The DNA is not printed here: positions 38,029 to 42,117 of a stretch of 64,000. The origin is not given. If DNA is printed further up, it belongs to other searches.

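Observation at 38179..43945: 1262-aa orphan protein downstream of a GmrSD-like nuclease is the best candidate for an undescribed defense component or two-gene module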

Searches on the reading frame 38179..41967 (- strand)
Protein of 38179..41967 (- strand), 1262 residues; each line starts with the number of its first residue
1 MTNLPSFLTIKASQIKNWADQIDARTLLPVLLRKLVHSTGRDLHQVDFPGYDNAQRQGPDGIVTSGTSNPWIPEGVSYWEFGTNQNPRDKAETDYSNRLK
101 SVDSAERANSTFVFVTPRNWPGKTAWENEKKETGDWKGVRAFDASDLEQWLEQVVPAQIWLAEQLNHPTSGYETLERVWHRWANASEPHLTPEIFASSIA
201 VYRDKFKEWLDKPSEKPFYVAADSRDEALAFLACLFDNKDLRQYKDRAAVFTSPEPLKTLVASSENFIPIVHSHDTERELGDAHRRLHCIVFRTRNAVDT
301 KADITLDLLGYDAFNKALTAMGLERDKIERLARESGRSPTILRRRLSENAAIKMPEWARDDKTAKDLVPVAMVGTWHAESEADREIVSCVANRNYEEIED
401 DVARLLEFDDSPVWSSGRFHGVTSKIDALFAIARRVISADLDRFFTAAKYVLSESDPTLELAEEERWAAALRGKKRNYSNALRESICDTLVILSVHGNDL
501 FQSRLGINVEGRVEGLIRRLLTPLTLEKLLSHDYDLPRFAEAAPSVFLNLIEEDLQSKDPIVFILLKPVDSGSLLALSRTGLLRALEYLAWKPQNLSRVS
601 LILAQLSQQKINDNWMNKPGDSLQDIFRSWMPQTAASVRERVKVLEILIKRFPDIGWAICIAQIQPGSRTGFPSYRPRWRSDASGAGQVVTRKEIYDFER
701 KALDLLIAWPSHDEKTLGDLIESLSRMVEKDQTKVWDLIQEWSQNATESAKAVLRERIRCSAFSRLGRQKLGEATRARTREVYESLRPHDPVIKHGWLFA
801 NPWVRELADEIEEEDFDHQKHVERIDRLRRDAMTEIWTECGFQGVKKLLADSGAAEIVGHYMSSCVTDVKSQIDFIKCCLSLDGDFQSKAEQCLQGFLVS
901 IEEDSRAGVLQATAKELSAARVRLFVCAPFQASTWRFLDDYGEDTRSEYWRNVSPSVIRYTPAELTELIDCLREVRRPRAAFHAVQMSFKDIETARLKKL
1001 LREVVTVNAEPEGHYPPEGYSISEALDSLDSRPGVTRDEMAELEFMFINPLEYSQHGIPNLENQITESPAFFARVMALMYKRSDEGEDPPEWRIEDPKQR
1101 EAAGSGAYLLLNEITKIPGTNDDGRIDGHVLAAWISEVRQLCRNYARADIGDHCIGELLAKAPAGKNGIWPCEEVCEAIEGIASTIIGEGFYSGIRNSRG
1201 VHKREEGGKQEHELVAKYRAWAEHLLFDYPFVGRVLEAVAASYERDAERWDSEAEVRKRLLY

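Call 5: search_protein_families(library=pfam, proteins=[window:38179-41967:-], max_evalue=1)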
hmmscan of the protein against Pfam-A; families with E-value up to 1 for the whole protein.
window:38179-41967:- (1262 aa): 0 families

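Call 6: search_protein_families(library=padloc, proteins=[window:38179-41967:-], max_evalue=1)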
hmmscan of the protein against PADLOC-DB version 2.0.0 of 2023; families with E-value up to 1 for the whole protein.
window:38179-41967:- (1262 aa): 2 families
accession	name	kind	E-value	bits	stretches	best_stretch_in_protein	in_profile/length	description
PDLC03991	PD-Lambda-4_A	-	0.00042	16.1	1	540-649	562-663/1283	-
PDLC03990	PD-Lambda-4_A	-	0.0014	14.8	1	540-648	222-322/943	-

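Call 7: search_protein_families(library=ncbifam, proteins=[window:38179-41967:-], max_evalue=1)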
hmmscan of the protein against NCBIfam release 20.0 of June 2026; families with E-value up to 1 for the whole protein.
window:38179-41967:- (1262 aa): 1 family
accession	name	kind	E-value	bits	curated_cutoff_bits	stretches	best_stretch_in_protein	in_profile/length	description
NF008563.0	PRK11509.1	equivalog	0.079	12.9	210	1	611-665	26-78/132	hydrogenase-1 operon protein HyaE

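Call 8: find_homologous_proteins(query=window:38179-41967:-)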
Query window:38179-41967:- (1262 aa): 2986 proteins with E <= 0.001 among 8000 candidates; the best 120 are listed.
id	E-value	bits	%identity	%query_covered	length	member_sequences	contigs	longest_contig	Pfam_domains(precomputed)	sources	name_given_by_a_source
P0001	0.0e+0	2911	100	100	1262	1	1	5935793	-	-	-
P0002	0.0e+0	2547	88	100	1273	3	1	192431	-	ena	-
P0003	0.0e+0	2525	87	100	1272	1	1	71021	-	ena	-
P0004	0.0e+0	2501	87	100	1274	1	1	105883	-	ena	-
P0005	0.0e+0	2501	86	100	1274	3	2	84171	-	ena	-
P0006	0.0e+0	2487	87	100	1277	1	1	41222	-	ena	-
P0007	0.0e+0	2471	86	100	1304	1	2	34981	-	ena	-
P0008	0.0e+0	2464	86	100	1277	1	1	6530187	-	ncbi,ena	-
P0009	0.0e+0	2460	85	100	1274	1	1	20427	-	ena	-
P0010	0.0e+0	2453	86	100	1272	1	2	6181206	-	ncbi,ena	-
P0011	0.0e+0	2445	85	100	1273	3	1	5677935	-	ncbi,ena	-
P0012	0.0e+0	2422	85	100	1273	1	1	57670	-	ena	-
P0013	0.0e+0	2419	84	100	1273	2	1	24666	-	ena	-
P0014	0.0e+0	2412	85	100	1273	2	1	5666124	-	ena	-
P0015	0.0e+0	2411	84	100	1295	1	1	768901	-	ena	-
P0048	0.0e+0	2012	71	100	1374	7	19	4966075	PF01381.29,PF13560.13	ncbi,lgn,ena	ncbi:MAG: HigA family addiction module antitoxin [Syntrophobacteraceae bacterium]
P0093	0.0e+0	1955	69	100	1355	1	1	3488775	PF01381.29,PF13560.13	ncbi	-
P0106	0.0e+0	1946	69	100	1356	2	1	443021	PF01381.29,PF13560.13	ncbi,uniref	ncbi:HigA family addiction module antitoxin [Paenibacillus sp. Dod16]|uniref:HigA family addiction m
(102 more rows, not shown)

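Call 10: find_encoding_contigs(protein=P0048, flank=8000, max_places=8)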
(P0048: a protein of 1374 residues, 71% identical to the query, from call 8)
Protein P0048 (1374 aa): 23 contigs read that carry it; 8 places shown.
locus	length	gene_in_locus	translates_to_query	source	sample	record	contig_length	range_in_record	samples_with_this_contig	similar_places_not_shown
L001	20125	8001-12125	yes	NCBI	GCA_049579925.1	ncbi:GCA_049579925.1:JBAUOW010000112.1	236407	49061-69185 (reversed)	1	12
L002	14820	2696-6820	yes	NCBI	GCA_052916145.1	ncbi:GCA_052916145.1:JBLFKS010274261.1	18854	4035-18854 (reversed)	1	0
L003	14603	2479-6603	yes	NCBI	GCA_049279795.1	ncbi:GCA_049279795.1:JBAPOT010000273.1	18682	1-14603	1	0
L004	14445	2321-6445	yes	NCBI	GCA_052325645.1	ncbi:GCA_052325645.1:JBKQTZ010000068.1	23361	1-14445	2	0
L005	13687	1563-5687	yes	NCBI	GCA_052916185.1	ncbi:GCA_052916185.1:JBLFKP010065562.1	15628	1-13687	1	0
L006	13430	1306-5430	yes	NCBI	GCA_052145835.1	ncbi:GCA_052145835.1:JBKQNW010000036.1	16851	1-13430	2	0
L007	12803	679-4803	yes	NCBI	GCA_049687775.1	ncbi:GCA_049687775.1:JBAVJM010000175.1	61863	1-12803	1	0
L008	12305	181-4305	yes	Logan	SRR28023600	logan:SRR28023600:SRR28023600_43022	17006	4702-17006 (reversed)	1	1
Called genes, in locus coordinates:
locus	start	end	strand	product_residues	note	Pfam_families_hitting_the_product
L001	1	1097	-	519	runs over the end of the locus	PF00149:Metallophos, PF09587:PGA_cap (faint), PF02872:5_nucleotid_C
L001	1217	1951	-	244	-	PF02129:Peptidase_S15, PF12146:Hydrolase_4, PF12697:Abhydrolase_6 (weak), PF00561:Abhydrolase_1, PF00326:Peptidase_S9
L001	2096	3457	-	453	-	PF00768:Peptidase_S11, PF13354:Beta-lactamase2, PF07943:PBP5_C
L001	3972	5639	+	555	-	PF04773:FecR (weak), PF20245:DUF6600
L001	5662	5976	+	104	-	PF06865:Ppnp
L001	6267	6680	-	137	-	PF01850:PIN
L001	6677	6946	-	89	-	PF02604:PhdYeFM_antitox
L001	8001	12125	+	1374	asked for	PF01381:HTH_3, PF13560:HTH_31 (faint)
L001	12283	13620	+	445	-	PF21751:DACNV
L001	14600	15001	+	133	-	-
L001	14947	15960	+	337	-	PF13336:AcetylCoA_hyd_C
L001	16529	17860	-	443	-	PF07690:MFS_1, PF11700:ATG22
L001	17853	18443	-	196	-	PF12917:YfbR-like, PF13023:HD_3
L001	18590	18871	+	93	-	PF04023:FeoA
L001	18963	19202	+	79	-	PF04023:FeoA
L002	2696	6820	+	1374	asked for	PF01381:HTH_3, PF13560:HTH_31 (faint)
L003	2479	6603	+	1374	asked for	PF01381:HTH_3, PF13560:HTH_31 (faint)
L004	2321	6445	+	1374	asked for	PF01381:HTH_3, PF13560:HTH_31 (faint)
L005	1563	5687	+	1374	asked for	PF01381:HTH_3, PF13560:HTH_31 (faint)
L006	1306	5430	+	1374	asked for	PF01381:HTH_3, PF13560:HTH_31 (faint)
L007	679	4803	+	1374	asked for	PF01381:HTH_3, PF13560:HTH_31 (faint)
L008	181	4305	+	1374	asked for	PF01381:HTH_3, PF13560:HTH_31 (faint)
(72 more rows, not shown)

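Call 11: find_encoding_contigs(protein=P0001, flank=10000, max_places=3)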
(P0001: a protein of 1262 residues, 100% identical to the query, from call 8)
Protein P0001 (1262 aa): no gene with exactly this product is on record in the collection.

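Call 12: find_encoding_contigs(protein=P0008, flank=10000, max_places=3)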
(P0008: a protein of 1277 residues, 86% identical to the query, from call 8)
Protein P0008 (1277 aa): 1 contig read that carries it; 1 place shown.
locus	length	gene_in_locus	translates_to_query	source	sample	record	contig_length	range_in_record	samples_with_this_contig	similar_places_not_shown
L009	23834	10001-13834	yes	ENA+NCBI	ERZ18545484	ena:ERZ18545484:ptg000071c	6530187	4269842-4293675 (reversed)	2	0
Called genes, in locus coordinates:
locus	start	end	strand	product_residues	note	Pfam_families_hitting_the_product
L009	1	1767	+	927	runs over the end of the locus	PF06634:DUF1156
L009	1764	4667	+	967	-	PF04465:DUF499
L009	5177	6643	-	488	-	PF14464:Prok-JAB (weak), PF00899:ThiF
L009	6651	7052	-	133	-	PF14462:Prok-E2_E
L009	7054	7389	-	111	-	PF14452:Multi_ubiq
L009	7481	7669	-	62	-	PF14168:YjzC (weak)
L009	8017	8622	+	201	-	PF13384:HTH_23 (faint)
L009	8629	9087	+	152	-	-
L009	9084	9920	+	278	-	PF06114:Peptidase_M78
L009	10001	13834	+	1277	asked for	-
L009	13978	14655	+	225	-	PF02646:RmuC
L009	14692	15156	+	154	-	PF21818:DUF6884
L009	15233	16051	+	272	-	PF10137:CAP12-PCTIR_TIR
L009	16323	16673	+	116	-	PF01909:NTP_transf_2, PF18765:Polbeta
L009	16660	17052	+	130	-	PF05168:HEPN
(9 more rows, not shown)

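Call 14: find_related_loci(query=A1, collection=genome_contigs, flank=10000)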
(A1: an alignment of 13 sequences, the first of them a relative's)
Query A1 (1262 aa) in genome_contigs; peptide patterns used: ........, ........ (x = any residue, [..] = any of these).
338 stretches matched a pattern; 329 encode a relative of the query (tblastn E <= 1e-3); the best 80 are kept; 80 distinct loci.
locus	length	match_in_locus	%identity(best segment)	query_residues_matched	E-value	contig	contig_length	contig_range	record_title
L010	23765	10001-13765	86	4-1259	0e+0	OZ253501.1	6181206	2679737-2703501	MAG: Candidatus Latescibacterota bacterium isolate f485d00f-16df-4488-a4d1-ddfd292eb512 genome assembly, chromosome: 1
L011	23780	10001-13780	86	4-1259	0e+0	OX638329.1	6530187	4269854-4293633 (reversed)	MAG: uncultured Latescibacteria bacterium isolate 03e23b1f-02ed-4bf0-8d8f-a367d3d93791 genome assembly, chromosome: 1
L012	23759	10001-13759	83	4-1259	0e+0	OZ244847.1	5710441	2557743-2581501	MAG: Candidatus Latescibacterota bacterium isolate 8a2eb0e1-25ad-4382-8bb9-52b38a0e126b genome assembly, chromosome: 1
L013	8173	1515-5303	74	4-1262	0e+0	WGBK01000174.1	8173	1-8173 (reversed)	MAG: Gammaproteobacteria bacterium isolate S144_22 k151_284637, whole genome shotgun sequence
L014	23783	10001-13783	71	4-1260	0e+0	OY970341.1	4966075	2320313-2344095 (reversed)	MAG: uncultured delta proteobacterium isolate MFD01231.bin.c.2 genome assembly, chromosome: 1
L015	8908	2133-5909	71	4-1260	0e+0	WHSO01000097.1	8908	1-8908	MAG: Alphaproteobacteria bacterium isolate Dino_bin8 k141_311135_length_8908_cov_13.9852, whole genome shotgun sequence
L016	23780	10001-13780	69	4-1260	0e+0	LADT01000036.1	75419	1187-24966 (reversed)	MAG: Clostridiaceae bacterium BRH_c20a BRHa_1000357, whole genome shotgun sequence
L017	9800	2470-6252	70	4-1260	0e+0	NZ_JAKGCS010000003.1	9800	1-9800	Acuticoccus kalidii strain M5D2P5 168, whole genome shotgun sequence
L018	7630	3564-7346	69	4-1260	0e+0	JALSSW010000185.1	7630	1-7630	MAG: Planctomycetota bacterium isolate 356-308_metabat2_scaf2bin.073 356-308_scaffold_6868_c1, whole genome shotgun sequ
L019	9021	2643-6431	68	4-1262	0e+0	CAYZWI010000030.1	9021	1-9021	MAG TPA_asm: uncultured bacterium isolate SRP192927_co7_350 genome assembly, contig: NODE_16378_length_9021_cov_54.48594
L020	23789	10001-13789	67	4-1262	0e+0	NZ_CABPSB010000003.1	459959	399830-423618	Pandoraea anhela strain LMG 31108, whole genome shotgun sequence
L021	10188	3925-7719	68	4-1260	0e+0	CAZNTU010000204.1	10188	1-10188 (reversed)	MAG TPA_asm: uncultured Desulfobacteraceae bacterium isolate binchicken_co168_329 genome assembly, contig: NODE_11029_le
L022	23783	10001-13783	67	4-1260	0e+0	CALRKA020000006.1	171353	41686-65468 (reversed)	MAG: Tabrizicola sp. YIM 78059 isolate JJ-CU23-05-2-m1-bin221 genome assembly, contig: JJ-NR103-41-C53, whole genome sho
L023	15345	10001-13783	66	4-1260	0e+0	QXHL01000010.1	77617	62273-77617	Alicyclobacillaceae bacterium I2511 NODE_10_length_77617_cov_6.5519, whole genome shotgun sequence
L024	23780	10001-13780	65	4-1260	0e+0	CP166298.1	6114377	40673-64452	Paenibacillus tarimensis strain bc-1 chromosome, complete genome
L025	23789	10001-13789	66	4-1262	0e+0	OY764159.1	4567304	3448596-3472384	MAG: Syntrophales bacterium isolate 28fc5764-0b9a-428c-a12f-8ca866e14e1d genome assembly, chromosome: 1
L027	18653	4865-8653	69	4-1262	0e+0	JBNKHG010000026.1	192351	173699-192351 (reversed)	MAG: Cellvibrionaceae bacterium isolate E1E2.bin.1.orig k141_2040403, whole genome shotgun sequence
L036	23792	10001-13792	56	4-1262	0e+0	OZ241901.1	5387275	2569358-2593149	MAG: Gammaproteobacteria bacterium isolate 65898e9d-28f9-48af-9959-824c109e8cbf genome assembly, chromosome: 1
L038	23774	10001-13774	55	4-1262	0e+0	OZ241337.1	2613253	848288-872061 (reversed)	MAG: Nitrospirales bacterium isolate f26259d3-4dc5-40e9-b64d-64c16dbef0a4 genome assembly, chromosome: 1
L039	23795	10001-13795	56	4-1262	0e+0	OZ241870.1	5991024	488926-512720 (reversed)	MAG: Gammaproteobacteria bacterium isolate ca35ea08-545d-4259-bb59-35f508f037d2 genome assembly, chromosome: 1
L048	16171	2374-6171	54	4-1262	0e+0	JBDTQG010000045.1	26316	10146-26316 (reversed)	MAG: Thermoanaerobaculia bacterium isolate cluster3_bin.216 NODE_5840_length_26316_cov_7.876471, whole genome shotgun se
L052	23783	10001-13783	53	4-1262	0e+0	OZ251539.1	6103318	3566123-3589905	MAG: Alphaproteobacteria bacterium isolate efdf64b3-afa9-4fb8-9792-56cfcde380f9 genome assembly, chromosome: 1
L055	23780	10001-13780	51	5-1262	0e+0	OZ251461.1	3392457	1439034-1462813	MAG: Alphaproteobacteria bacterium isolate 0a54264b-14c4-4083-851b-1bee40580e2c genome assembly, chromosome: 1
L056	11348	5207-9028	51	2-1262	0e+0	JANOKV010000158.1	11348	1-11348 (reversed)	MAG: Hyphomicrobiales bacterium isolate VAR_45_metabat_391 VAR_45_k141_2210957, whole genome shotgun sequence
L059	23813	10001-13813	51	2-1262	0e+0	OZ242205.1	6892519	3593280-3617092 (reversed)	MAG: Vicinamibacterales bacterium isolate eeb0043e-0032-4cf8-a264-719f6bba5173 genome assembly, chromosome: 1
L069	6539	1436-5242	49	4-1262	0e+0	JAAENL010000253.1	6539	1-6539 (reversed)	MAG: Halieaceae bacterium isolate Bse_31 BseG_CONTIG1971010, whole genome shotgun sequence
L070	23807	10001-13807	50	2-1262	0e+0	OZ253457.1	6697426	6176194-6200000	MAG: Vicinamibacterales bacterium isolate 96a1e1f6-da0d-41ae-928b-732dd312bced genome assembly, chromosome: 1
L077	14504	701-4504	47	4-1262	0e+0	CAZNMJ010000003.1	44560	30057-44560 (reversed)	MAG TPA_asm: uncultured Anaerolineales bacterium isolate SRP239594_co1_144 genome assembly, contig: NODE_131_length_4456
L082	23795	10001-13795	51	5-1262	0e+0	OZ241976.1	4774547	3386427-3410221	MAG: uncultured Candidatus Binatia bacterium isolate 2be43a5b-f59f-4a3e-ac31-0248d4889e07 genome assembly, chromosome: 1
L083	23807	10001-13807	47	4-1262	0e+0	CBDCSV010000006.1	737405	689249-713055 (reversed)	MAG: Rhodospirillales bacterium isolate 4a57bf92-28fb-45f7-8c73-8ba1c5cb0e23 genome assembly, contig: contig_6, whole ge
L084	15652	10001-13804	49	4-1262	0e+0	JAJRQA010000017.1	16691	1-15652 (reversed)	MAG: Alphaproteobacteria bacterium isolate Dive100_bin10.29 k141_172385, whole genome shotgun sequence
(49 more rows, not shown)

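Call 18: find_homologous_proteins(query=L083:9719-13807:+)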
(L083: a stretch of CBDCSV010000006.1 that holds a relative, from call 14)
Query L083:9719-13807:+ (1363 aa): 2618 proteins with E <= 0.001 among 8000 candidates; the best 120 are listed.
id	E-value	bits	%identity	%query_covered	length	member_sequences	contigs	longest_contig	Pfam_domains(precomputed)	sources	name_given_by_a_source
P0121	0.0e+0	2992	95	100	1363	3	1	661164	PF01381.29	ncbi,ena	-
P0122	0.0e+0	2645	86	100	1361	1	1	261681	PF01381.29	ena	-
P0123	0.0e+0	2615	84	100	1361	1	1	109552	PF01381.29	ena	-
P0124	0.0e+0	2509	81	100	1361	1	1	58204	PF01381.29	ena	-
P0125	0.0e+0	2506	80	100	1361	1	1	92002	PF01381.29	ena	-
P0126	0.0e+0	2498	81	100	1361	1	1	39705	PF01381.29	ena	-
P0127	0.0e+0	2487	80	100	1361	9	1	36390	PF01381.29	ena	-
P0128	0.0e+0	2482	80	100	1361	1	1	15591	PF01381.29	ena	-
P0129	0.0e+0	2477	82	98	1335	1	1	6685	PF01381.29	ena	-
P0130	0.0e+0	2477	82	98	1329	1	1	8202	-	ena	-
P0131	0.0e+0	2469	81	98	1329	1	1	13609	-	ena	-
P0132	0.0e+0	2468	81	98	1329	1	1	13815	-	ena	-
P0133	0.0e+0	2464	81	98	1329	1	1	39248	-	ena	-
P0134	0.0e+0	2462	80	100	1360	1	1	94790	PF01381.29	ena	-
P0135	0.0e+0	2460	80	100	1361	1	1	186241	PF01381.29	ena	-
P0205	0.0e+0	1597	57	93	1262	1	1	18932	-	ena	-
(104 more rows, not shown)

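Call 36: search_solved_structures(query=A1, max_evalue=10, show_alignments=3)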
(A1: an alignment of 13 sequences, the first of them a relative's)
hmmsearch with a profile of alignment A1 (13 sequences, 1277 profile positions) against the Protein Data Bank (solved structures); distinct sequences matched with E-value up to 10: 1.
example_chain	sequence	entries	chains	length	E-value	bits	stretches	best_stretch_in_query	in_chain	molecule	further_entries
6utc_A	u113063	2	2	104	0.98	10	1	1128-1183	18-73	Transcriptional activator ToxR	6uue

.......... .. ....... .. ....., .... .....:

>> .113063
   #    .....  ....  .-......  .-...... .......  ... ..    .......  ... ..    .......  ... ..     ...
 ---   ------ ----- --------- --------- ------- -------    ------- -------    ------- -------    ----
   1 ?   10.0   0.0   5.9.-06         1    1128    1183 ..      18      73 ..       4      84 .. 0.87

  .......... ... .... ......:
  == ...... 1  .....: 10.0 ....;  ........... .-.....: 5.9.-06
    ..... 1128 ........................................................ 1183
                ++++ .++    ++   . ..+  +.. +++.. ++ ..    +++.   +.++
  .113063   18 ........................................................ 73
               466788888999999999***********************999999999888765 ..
